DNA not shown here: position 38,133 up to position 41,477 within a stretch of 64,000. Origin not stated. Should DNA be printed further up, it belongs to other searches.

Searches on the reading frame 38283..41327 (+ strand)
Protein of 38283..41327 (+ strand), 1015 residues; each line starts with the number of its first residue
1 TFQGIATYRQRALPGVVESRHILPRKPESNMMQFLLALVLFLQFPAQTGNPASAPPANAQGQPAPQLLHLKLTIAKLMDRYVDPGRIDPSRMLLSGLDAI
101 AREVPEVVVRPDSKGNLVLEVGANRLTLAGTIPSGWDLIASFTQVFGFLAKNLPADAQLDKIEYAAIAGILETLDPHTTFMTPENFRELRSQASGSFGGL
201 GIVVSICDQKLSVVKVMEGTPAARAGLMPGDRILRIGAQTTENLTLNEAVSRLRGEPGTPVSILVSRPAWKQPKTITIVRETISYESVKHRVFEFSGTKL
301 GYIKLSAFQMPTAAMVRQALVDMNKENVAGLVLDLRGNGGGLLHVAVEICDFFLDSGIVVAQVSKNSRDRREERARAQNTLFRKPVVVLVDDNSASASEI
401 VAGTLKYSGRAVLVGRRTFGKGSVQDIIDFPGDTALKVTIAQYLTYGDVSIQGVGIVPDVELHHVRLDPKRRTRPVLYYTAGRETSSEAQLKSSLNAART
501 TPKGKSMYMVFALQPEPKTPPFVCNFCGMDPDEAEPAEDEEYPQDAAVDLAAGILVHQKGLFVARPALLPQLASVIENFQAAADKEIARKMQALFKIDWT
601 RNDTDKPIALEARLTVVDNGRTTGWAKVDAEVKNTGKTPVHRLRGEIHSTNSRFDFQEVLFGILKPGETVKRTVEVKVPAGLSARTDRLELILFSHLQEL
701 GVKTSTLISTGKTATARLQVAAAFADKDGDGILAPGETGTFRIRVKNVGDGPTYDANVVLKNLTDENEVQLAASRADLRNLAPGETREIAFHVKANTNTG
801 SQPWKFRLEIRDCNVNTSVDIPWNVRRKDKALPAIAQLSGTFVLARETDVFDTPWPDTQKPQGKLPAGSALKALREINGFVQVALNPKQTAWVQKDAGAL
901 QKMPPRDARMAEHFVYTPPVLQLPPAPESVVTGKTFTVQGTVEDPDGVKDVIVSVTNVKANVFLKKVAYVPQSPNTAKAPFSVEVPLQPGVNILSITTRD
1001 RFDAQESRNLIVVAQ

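Call 67: search_protein_families(library=pfam, proteins=[window:38283-41327:+], max_evalue=0.0001)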
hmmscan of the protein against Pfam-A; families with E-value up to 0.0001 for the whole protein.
window:38283-41327:+ (1015 aa): 6 families
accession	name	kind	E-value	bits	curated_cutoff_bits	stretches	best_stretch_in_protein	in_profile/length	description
PF03572.23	Peptidase_S41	-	3.2e-50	170.4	24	1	299-461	1-164/165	Peptidase family S41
PF17820.7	PDZ_6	-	4.7e-10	39.5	27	1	213-267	2-54/54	PDZ domain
PF00595.29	PDZ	-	4.9e-10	40.1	23.2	1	198-265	10-80/81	PDZ domain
PF13180.12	PDZ_2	-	9.6e-09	35.9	27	1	198-270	1-72/80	PDZ domain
PF10633.15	NPCBM_assoc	-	3.4e-05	24.4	24.4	0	735-801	3-66/78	NPCBM-associated, NEW3 domain of alpha-galactosidase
PF07705.17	CARDB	-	7.2e-05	23.4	22.7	0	733-801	15-76/101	CARDB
